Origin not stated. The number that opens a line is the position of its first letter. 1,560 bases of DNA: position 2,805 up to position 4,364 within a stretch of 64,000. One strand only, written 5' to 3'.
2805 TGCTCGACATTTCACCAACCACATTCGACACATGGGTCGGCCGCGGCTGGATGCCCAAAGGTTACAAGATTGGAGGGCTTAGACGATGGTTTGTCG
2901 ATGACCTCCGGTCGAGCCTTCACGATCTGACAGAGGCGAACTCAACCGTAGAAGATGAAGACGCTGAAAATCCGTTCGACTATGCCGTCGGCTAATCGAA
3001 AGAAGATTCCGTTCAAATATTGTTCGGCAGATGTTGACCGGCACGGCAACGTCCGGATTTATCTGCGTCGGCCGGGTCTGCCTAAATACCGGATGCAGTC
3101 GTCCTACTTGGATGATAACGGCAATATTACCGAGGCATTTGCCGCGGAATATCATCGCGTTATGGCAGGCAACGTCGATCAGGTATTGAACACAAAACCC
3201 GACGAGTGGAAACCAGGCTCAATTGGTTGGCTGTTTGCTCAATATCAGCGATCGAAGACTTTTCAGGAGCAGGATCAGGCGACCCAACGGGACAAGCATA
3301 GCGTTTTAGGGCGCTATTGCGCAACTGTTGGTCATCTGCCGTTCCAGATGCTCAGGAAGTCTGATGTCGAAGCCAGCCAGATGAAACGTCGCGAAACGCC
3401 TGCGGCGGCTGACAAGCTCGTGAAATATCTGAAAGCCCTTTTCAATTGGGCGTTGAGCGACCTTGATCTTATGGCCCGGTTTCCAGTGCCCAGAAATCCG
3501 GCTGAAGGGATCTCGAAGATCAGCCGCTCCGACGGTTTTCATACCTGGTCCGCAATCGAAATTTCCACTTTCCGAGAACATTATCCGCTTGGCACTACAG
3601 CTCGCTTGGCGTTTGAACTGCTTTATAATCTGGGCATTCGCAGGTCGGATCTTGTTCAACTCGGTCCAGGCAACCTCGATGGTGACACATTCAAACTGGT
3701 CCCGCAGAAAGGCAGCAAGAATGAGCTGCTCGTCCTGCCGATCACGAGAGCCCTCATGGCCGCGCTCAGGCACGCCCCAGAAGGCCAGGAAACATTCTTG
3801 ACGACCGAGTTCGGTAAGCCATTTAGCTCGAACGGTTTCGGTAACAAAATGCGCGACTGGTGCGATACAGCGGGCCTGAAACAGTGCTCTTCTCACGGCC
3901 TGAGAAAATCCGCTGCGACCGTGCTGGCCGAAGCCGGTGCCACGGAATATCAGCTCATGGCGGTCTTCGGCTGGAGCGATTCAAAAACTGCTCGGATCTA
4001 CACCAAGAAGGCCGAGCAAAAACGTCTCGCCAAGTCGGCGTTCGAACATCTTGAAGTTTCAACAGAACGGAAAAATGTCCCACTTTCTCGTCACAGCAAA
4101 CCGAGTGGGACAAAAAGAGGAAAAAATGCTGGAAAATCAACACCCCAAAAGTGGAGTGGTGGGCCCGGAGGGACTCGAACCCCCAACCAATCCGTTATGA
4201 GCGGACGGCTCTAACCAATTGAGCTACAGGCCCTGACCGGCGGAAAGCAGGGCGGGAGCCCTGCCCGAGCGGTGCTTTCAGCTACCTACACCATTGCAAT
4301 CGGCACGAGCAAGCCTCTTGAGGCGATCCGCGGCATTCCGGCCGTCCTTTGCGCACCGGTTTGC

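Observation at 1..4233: Integrative island at tRNA-Met carrying an integrase, two excisionases, an XRE-membrane cassette, a GNAT/RHH TA pair and an IS3 remnant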

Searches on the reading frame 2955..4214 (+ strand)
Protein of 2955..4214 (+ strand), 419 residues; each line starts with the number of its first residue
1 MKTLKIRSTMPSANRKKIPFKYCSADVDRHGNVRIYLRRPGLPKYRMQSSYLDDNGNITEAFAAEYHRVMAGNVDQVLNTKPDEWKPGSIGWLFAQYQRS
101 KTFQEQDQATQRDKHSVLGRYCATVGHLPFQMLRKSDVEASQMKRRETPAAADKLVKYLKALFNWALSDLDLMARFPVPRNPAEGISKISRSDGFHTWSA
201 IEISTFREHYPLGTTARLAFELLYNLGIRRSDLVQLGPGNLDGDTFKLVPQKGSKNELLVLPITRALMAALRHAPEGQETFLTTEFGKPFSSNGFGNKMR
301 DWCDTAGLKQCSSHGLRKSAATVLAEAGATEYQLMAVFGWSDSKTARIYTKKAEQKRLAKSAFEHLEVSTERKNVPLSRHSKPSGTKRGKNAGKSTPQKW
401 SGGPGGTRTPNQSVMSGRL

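Call 5: search_protein_families(library=pfam, proteins=[window:2955-4214:+], max_evalue=0.01)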
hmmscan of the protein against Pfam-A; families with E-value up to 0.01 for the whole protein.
window:2955-4214:+ (419 aa): 1 family
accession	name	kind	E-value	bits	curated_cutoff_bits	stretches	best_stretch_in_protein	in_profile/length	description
PF00589.27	Phage_integrase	-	4.3e-19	69.4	27.1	1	208-355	16-171/172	Phage integrase family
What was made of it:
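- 2955..4214 (+): Tyrosine integrase, 419 aa. Codons 407-419 and the stop codon are the antisense strand of the host part of the tRNA gene. PF00589 E 4e-19 (call 5).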

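Call 6: find_encoding_contigs(protein=window:2955-4214:+, flank=10000, max_places=10)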
Protein window:2955-4214:+ (419 aa): 1 contig read that carries it; 1 place shown.
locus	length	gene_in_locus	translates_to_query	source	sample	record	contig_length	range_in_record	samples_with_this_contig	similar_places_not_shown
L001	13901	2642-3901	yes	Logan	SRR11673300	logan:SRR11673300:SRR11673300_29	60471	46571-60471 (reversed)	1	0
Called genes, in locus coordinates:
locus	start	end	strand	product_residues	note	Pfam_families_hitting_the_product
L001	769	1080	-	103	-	PF08681:TacA1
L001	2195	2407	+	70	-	PF12728:HTH_17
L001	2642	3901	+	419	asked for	PF00589:Phage_integrase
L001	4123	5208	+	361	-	PF01594:AI-2E_transport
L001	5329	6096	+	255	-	PF04402:SIMPL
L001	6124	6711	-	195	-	PF00583:Acetyltransf_1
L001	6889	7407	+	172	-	PF02675:AdoMet_dc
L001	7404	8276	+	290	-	PF17284:Spermine_synt_N, PF01564:Spermine_synth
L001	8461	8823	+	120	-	-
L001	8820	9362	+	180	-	-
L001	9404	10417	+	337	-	PF01223:Endonuclease_NS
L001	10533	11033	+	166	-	PF01292:Ni_hydr_CYTB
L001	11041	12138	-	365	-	PF00070:Pyr_redox (faint), PF01134:GIDA (faint), PF01266:DAO, PF03486:HI0933_like (faint), PF07992:Pyr_redox_2 (faint), PF13450:NAD_binding_8, PF13454:NAD_binding_9 (faint), PF01593:Amino_oxidase (weak)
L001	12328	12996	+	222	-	PF16867:DMSP_lyase, PF12973:Cupin_7 (weak)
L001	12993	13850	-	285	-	PF01841:Transglut_core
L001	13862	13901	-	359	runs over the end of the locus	PF03773:ArsP_1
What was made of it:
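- Tried and rejected: The only contig carrying the identical Int (Logan SRR11673300, L001) stops 30 nt inside the IS (call 6).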

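Call 9: find_related_loci(query=window:2955-4214:+, collection=genome_contigs, flank=10000)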
Query window:2955-4214:+ (419 aa) in genome_contigs; peptide patterns used: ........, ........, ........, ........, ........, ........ (x = any residue, [..] = any of these).
141 stretches matched a pattern; 81 encode a relative of the query (tblastn E <= 1e-3); the best 80 are kept; 80 distinct loci.
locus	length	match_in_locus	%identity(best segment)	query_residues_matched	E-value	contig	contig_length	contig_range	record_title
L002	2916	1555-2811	89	1-419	0e+0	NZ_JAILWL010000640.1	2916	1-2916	MAG: Roseibium sp. isolate ECS25B3 ECS25B3_640, whole genome shotgun sequence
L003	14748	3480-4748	66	1-419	0e+0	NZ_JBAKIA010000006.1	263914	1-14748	Roseibium algae strain H3510 Scaffold5_1, whole genome shotgun sequence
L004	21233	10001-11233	60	3-419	9e-160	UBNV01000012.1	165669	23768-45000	Rhizobiales bacterium isolate AFS017416 genome assembly, contig: contig_12, whole genome shotgun sequence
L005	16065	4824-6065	58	1-419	1e-157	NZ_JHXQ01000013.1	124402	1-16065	Allorhizobium undicola ORS 992 = ATCC 700741 T424DRAFT_scaffold00012.12_C, whole genome shotgun sequence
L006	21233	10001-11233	59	3-419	4e-157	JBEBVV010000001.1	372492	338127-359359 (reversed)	MAG: Pseudochrobactrum asaccharolyticum isolate T2.bin.265 NODE_28_length_372492_cov_108.033643, whole genome shotgun se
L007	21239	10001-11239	58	2-419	6e-157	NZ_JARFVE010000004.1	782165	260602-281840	Rhizobium mulingense strain MC63 contig4, whole genome shotgun sequence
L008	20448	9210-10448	58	2-419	1e-156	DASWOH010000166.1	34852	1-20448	MAG TPA_asm: Rhizobium sp. isolate SMAG_U3435 k141_2538698, whole genome shotgun sequence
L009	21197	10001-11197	59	16-419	2e-156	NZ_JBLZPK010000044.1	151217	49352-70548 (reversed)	Shinella sp. M27 S18_44, whole genome shotgun sequence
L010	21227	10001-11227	59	5-419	3e-156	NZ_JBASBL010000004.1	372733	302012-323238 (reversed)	MAG: Shinella sp. isolate MFD12221_ilm_asm_bin12 k127_21746, whole genome shotgun sequence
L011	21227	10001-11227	59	5-419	3e-156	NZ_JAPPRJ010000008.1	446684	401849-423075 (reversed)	Rhizobium sp. SL86 contig_5, whole genome shotgun sequence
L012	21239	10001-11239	58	2-419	3e-156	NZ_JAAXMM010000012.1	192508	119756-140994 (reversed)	Agrobacterium sp. a22-2 NODE_12_length_192508_cov_26.4946, whole genome shotgun sequence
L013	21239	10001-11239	59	5-419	2e-155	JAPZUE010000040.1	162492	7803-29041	MAG: Rhizobium sp. isolate LE19-388.1D c_000000002198, whole genome shotgun sequence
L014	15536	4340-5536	59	16-419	2e-155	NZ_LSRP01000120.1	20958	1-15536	Pararhizobium antarcticum strain NAQVI 59 contig61, whole genome shotgun sequence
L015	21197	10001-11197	59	16-419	3e-155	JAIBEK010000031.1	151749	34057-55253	MAG: Arenimonas sp. isolate B91_maxbin.001 B91_k141_2331, whole genome shotgun sequence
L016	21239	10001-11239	57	2-419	4e-155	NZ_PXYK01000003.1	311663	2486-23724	Kumtagia ephedrae strain 6GN-30 ZB100002, whole genome shotgun sequence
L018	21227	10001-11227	58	5-419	1e-154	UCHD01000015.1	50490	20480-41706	Rhizobiales bacterium isolate AFS078309 genome assembly, contig: contig_15, whole genome shotgun sequence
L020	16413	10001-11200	60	15-419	7e-154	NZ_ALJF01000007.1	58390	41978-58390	Agrobacterium albertimagni AOL15 Contig_7, whole genome shotgun sequence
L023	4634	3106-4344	58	1-419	5e-156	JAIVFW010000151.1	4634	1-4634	Nostoc sp. CHAB 5844 NODE_151_length_4634_cov_3.098735, whole genome shotgun sequence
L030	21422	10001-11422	57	2-419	4e-148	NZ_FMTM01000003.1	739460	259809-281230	Rhizobium mongolense subsp. loessense strain CGMCC 1.3401, whole genome shotgun sequence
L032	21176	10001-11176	58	5-402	1e-146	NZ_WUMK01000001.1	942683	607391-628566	Shinella kummerowiae strain CCBAU 25048 1, whole genome shotgun sequence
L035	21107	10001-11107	59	16-389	7e-141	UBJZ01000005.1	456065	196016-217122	Rhizobiales bacterium isolate AFS001363 genome assembly, contig: contig_5, whole genome shotgun sequence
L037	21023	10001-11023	61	19-364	7e-139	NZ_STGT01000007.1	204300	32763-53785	Rhizobium rhizophilum strain 7209-2 7, whole genome shotgun sequence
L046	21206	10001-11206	43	17-419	2e-101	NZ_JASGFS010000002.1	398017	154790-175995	MAG: Bradyrhizobium sp. isolate 1H092 JMF-2111-06-0001.hyb.bin.92_1, whole genome shotgun sequence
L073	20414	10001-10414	48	249-387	7e-31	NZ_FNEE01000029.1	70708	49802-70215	Mesorhizobium muleiense strain CGMCC 1.11022, whole genome shotgun sequence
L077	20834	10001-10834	47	128-405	4e-38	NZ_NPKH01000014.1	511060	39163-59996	Mesorhizobium wenxiniae strain WYCCWR 10195 scaffold13, whole genome shotgun sequence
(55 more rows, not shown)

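Call 27: search_protein_families(library=pfam, proteins=[L007:368-715:+, L007:712-1023:+, L007:1410-2468:+, L007:2810-4435:-, L007:4536-6101:-, L007:6243-8576:+, L007:8687-9043:-, L007:9040-9450:-], max_evalue=0.001)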
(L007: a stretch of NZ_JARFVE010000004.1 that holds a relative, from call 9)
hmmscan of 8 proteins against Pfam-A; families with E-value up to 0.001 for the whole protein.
L007:368-715:+ (115 aa): 0 families

L007:712-1023:+ (103 aa): 0 families

L007:1410-2468:+ (352 aa): 0 families

L007:2810-4435:- (541 aa): 1 family
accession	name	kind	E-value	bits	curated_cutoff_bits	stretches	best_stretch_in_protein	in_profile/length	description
PF18733.6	HEPN_LA2681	-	3.8e-72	242.4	27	1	303-508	6-204/204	LA2681-like HEPN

L007:4536-6101:- (521 aa): 1 family
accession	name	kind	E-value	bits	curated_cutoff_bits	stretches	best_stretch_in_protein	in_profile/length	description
PF18928.5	DUF5677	-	3.8e-19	69.8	27.1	1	297-450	2-158/166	Family of unknown function (DUF5677)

L007:6243-8576:+ (777 aa): 1 family
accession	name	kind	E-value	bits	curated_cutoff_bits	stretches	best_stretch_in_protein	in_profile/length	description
PF02810.21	SEC-C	-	4.9e-10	39.5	20.4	1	759-777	1-19/19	SEC-C motif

L007:8687-9043:- (118 aa): 0 families

L007:9040-9450:- (136 aa): 5 families
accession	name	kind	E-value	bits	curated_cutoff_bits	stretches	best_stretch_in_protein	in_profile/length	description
PF01381.28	HTH_3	-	1.2e-07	32.1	23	1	15-66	3-54/55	Helix-turn-helix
PF13560.12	HTH_31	-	9.2e-07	29.5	27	1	9-52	2-47/64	Helix-turn-helix domain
PF12844.13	HTH_19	-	4.2e-06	27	30.2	1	10-72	1-63/64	Helix-turn-helix domain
PF22495.2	HTH_92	-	2.1e-05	24.1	27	1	15-58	2-44/45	RsaL-like HTH domain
PF15731.11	MqsA_antitoxin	-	5.6e-05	23.7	30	0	11-58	72-119/131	Antitoxin component of bacterial toxin-antitoxin system, MqsA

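Call 28: search_protein_families(library=pfam, proteins=[L046:799-1125:+, L046:1373-2902:+, L046:3069-4280:+, L046:5426-5983:+, L046:6145-6822:-, L046:6828-7589:-, L046:7674-8042:-, L046:8647-9204:+, L046:9173-9430:+, L046:9750-9998:+], max_evalue=0.001)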
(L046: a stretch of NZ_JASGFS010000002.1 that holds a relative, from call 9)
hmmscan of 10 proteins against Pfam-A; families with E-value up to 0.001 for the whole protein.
L046:799-1125:+ (108 aa): 0 families

L046:1373-2902:+ (509 aa): 0 families

L046:3069-4280:+ (403 aa): 1 family
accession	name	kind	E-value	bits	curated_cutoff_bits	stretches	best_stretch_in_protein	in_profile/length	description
PF05065.19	Phage_capsid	-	7.7e-10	39.1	24.2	1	154-301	33-182/280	Phage capsid family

L046:5426-5983:+ (185 aa): 0 families

L046:6145-6822:- (225 aa): 0 families

L046:6828-7589:- (253 aa): 1 family
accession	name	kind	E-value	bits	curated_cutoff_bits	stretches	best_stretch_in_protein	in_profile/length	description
PF20385.3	DUF6680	-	6.1e-43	146.9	23.2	1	49-213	3-161/170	Family of unknown function (DUF6680)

L046:7674-8042:- (122 aa): 0 families

L046:8647-9204:+ (185 aa): 0 families

L046:9173-9430:+ (85 aa): 0 families

L046:9750-9998:+ (82 aa): 0 families

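Call 37: search_protein_families(library=pfam, proteins=[L032:7274-8629:-, L035:8185-8538:-, L015:1342-3192:+, L037:8406-9359:+, L032:6793-7260:+, L030:1777-4368:-, L037:4820-6820:-, L018:4774-5994:-, L018:2885-4777:-, L020:1577-5023:+], max_evalue=0.001)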
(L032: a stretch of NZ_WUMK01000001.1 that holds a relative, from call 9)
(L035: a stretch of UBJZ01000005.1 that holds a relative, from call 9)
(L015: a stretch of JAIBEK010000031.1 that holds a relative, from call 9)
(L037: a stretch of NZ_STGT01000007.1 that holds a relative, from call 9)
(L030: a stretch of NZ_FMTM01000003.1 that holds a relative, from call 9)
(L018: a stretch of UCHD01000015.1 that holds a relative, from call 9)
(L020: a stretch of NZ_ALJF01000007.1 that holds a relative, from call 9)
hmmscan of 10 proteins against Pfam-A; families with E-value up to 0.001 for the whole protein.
L032:7274-8629:- (451 aa): 2 families
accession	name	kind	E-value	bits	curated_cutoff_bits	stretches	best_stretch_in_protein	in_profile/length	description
PF07804.18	HipA_C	-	1.8e-28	100.1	30.5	1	184-414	3-208/213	HipA-like C-terminal domain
PF13657.11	Couple_hipA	-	6.5e-05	23.8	22.5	1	67-136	32-98/99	HipA N-terminal domain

L035:8185-8538:- (117 aa): 4 families
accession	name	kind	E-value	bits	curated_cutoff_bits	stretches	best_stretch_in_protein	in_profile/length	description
PF01381.28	HTH_3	-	6.4e-13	49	23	1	60-107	2-49/55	Helix-turn-helix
PF12844.13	HTH_19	-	2.3e-06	27.9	30.2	1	60-108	5-53/64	Helix-turn-helix domain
PF13560.12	HTH_31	-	1.4e-05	25.7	27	1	60-108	7-56/64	Helix-turn-helix domain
PF13443.12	HTH_26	-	0.00027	21.6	22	1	67-107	10-51/63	Cro/C1-type HTH DNA-binding domain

L015:1342-3192:+ (616 aa): 3 families
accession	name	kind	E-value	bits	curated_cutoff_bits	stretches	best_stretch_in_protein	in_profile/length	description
PF02534.20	T4SS-DNA_transf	-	2.1e-62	211.9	20.1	1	202-593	44-438/468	Type IV secretory system Conjugative DNA transfer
PF12696.13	TraG-D_C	-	7e-25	87.8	22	1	458-579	1-125/126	TraM recognition site of TraD and TraG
PF10412.15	TrwB_AAD_bind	-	2.3e-18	66.7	20.5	1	208-589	16-377/387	Type IV secretion-system coupling protein DNA-binding domain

L037:8406-9359:+ (317 aa): 2 families
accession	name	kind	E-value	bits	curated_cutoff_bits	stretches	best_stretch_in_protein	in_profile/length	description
PF03466.25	LysR_substrate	-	1.6e-39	135.9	28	1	102-301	5-205/209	LysR substrate binding domain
PF00126.33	HTH_1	-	2.2e-22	79.2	26.6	1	15-74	1-60/60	Bacterial regulatory helix-turn-helix protein, lysR family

L032:6793-7260:+ (155 aa): 0 families

L030:1777-4368:- (863 aa): 6 families
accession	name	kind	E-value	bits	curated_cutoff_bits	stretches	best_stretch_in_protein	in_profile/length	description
PF02384.22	N6_Mtase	-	4.8e-49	167.8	20.4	1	133-472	4-306/311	N-6 DNA Methylase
PF01420.25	Methylase_S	-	1.4e-16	61.6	22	2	477-641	3-153/168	Type I restriction modification DNA specificity domain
PF01170.24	UPF0020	-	6.8e-06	26.4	22.3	1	165-345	20-174/197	RMKL-like, methyltransferase domain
PF07669.17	Eco57I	-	2.1e-05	25.1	25.3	1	281-367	70-165/171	Eco57I restriction-modification methylase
PF13847.12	Methyltransf_31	-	8e-05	22.8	27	0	240-295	28-84/145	Methyltransferase domain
PF12161.14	HsdM_N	-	0.00013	23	24.5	1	7-108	2-117/135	HsdM N-terminal domain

L037:4820-6820:- (666 aa): 8 families
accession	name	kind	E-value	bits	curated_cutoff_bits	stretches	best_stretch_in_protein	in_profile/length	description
PF02719.21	Polysacc_synt_2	-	1.8e-114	382.3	20.2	1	301-593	1-291/293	Polysaccharide biosynthesis protein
PF01370.27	Epimerase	-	1.1e-16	61.4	20.9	1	301-515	1-226/240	NAD dependent epimerase/dehydratase family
PF16363.11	GDP_Man_Dehyd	-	9.8e-12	45.4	27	1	302-425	1-131/332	GDP-mannose 4,6 dehydratase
PF04321.23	RmlD_sub_bind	-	5.9e-09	35.8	27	1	300-425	2-103/287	RmlD substrate binding domain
PF13727.12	CoA_binding_3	-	9.2e-08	32.7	25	1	80-256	3-175/175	CoA-binding domain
PF00106.31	adh_short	-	1.8e-07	31.3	26.6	1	299-451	1-167/195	short chain dehydrogenase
PF08659.16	KR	-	8.9e-07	29.4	22.6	1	300-425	2-138/180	KR domain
PF01073.25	3Beta_HSD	-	0.00015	21.3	22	1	302-451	1-144/280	3-beta hydroxysteroid dehydrogenase/isomerase family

L018:4774-5994:- (406 aa): 2 families
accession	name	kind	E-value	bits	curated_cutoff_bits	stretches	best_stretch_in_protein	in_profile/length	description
PF24408.1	wHTH-Calcineurin_assc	-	1.1e-11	44.9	27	1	328-384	1-55/56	wHTH-Calcineurin_assc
PF00149.33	Metallophos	-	1.2e-08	36.1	21.5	1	5-245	1-189/191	Calcineurin-like phosphoesterase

L018:2885-4777:- (630 aa): 4 families
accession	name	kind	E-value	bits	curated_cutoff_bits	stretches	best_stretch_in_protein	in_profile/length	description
PF24389.1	ORC-CDC6-like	-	8e-110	368.7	27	1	9-598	2-571/571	ORC-CDC6-like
PF13401.12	AAA_22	-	0.00037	21.3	27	0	39-100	5-33/130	AAA domain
PF13304.12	AAA_21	-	0.00037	21.1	27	1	42-114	2-93/304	AAA domain, putative AbiEii toxin, Type IV TA system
PF20720.3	nSTAND3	-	0.00095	19.3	27.2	0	36-115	14-98/155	Novel STAND NTPase 3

L020:1577-5023:+ (1148 aa): 11 families
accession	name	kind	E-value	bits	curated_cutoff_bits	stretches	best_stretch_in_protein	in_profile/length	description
PF03389.21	MobA_MobL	-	7.7e-64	216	26.7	1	17-230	1-224/224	MobA/MobL family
PF13604.12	AAA_30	-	4.8e-59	199.8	27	1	403-590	2-190/191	AAA domain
PF13245.12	AAA_19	-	9.1e-15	55.5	25.1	1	407-533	1-133/134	AAA domain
PF13538.12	UvrD_C_2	-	3.1e-08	33.8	27.4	1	750-794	1-52/52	UvrD-like helicase C-terminal domain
PF01443.25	Viral_helicase1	-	4.7e-08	33.5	21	0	749-794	174-227/228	Viral superfamily 1 RNA helicase core domain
PF22232.2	TraI_hel_assoc_N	-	3.3e-07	31.3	27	1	425-524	1-99/99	TraI helicase-associated ssDNA bd, N-terminal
PF18335.7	SH3_13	-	8.2e-06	26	41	1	685-725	21-61/65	ATP-dependent RecD-like DNA helicase SH3 domain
PF17841.6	Bep_C_terminal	-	4.5e-05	24.1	29.5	1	942-1003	22-83/97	BID domain of Bartonella effector protein (Bep)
PF13086.12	AAA_11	-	0.00025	21.3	27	0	482-531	203-252/257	AAA domain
PF25199.1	nSTAND_NTPase5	-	0.00036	20.8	34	0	411-522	34-128/145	Novel STAND NTPase 5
PF13401.12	AAA_22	-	0.00059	20.6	27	0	418-528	5-125/130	AAA domain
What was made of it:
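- Closest known: IntM / RdfM / attM. Same: Relatives of the window's Int sit on elements with a type IV coupling protein and a relaxase (call 37).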

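Call 38: search_protein_families(library=padloc, proteins=[L032:7274-8629:-, L023:1780-2136:-, L035:8185-8538:-, L007:2810-4435:-, L007:4536-6101:-, L007:6243-8576:+], max_evalue=0.001)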
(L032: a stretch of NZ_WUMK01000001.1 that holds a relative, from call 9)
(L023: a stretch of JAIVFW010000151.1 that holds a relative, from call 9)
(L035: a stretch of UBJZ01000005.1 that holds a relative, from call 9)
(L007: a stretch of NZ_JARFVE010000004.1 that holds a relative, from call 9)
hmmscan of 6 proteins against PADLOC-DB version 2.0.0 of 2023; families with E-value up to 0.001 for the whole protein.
L032:7274-8629:- (451 aa): 0 families

L023:1780-2136:- (118 aa): 0 families

L035:8185-8538:- (117 aa): 7 families
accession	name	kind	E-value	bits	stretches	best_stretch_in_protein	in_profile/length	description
PDLC02926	HTH_VI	-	1.6e-08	32.7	1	61-107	8-54/92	-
PDLC03665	Control_protein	-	2.8e-06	25.5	1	60-107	14-62/77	control protein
PDLC03947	RmrA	-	3.6e-06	24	1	56-114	13-71/383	-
PDLC03952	RmrA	-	5.9e-06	23.4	1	47-112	15-80/395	-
PDLC04142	capH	-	1.4e-05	24.1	1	59-107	11-59/103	capH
PDLC03949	RmrA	-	4.9e-05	20.4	1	63-113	11-61/363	-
PDLC03951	RmrA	-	0.00067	16.7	1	60-113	14-67/400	-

L007:2810-4435:- (541 aa): 0 families

L007:4536-6101:- (521 aa): 1 family
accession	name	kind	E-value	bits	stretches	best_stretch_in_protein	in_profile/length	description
PDLC03826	DitA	-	4.5e-18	63.3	1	9-464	5-440/486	-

L007:6243-8576:+ (777 aa): 5 families
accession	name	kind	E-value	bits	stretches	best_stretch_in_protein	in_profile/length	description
PDLC00865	E2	-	5.4e-07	27.2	1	741-776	154-189/219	E2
PDLC00833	E1-E2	-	4.2e-06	24.4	1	740-775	151-190/222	E1-E2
PDLC00872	E2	-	1.4e-05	22.7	1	744-775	154-186/216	E2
PDLC04917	PDC-S12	-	1.6e-05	22.9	1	731-775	169-216/218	-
PDLC00871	E2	-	0.00032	18.4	1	747-777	160-190/241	E2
